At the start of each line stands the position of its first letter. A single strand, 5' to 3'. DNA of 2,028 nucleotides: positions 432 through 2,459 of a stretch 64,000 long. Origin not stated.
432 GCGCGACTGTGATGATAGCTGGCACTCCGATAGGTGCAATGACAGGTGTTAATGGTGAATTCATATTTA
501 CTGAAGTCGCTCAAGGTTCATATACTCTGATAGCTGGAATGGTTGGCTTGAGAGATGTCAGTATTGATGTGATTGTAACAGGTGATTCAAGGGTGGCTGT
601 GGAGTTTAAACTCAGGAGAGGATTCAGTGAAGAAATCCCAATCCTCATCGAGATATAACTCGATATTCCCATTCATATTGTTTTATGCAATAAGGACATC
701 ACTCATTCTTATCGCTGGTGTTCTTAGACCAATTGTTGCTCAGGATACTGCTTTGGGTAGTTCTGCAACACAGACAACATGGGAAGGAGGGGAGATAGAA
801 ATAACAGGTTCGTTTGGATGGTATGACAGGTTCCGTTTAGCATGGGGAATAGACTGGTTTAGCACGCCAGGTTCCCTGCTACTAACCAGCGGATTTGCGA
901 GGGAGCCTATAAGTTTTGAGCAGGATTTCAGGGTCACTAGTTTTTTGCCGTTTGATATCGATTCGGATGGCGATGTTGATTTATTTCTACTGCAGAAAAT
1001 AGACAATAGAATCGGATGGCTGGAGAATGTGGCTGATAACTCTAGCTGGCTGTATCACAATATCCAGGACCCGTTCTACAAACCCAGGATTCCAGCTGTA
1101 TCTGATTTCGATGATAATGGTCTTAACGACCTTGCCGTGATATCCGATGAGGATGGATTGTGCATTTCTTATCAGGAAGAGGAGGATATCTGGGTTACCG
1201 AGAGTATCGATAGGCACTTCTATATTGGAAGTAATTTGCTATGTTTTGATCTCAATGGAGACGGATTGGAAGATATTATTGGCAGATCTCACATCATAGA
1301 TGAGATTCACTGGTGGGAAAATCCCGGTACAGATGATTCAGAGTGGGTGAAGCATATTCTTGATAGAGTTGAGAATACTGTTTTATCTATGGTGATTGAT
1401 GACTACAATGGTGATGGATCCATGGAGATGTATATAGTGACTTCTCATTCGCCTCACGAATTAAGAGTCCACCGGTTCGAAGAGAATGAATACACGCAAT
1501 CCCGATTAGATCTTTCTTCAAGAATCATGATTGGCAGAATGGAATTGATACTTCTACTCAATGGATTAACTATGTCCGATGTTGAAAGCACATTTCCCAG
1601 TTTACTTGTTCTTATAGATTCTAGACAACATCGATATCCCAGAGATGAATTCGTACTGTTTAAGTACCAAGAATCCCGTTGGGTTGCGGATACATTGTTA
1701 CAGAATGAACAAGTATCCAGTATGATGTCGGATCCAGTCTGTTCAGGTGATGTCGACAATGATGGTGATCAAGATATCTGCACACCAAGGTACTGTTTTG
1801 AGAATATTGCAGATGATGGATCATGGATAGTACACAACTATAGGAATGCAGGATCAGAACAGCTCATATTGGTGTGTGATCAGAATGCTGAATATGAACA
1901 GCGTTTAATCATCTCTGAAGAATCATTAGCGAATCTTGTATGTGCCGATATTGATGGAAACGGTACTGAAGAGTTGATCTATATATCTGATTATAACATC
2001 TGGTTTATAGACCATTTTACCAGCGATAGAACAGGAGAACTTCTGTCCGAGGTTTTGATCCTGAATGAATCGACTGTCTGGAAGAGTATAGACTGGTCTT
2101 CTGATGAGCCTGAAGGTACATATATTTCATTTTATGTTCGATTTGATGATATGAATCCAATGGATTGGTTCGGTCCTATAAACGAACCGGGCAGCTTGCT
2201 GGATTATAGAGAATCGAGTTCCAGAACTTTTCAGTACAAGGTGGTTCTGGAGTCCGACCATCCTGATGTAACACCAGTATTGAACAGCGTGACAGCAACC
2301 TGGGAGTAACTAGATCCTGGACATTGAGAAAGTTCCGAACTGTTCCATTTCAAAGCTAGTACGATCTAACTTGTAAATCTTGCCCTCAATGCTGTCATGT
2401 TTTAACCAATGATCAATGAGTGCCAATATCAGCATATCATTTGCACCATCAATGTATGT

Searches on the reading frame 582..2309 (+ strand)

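Call 67: search_protein_families(library=pfam, proteins=[window:582-2309:+], max_evalue=0.001)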
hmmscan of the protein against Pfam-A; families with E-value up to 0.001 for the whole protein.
window:582-2309:+ (575 aa): 3 families
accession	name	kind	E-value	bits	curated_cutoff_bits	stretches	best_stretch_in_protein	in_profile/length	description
PF13517.12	FG-GAP_3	-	8.2e-14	52.4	26.9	1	223-284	1-60/61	FG-GAP-like repeat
PF01839.29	FG-GAP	-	7.5e-06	26.2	22.1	0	386-399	5-18/37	FG-GAP repeat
PF15907.11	Itfg2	-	0.00012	22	27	0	261-343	69-148/330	Integrin-alpha FG-GAP repeat-containing protein 2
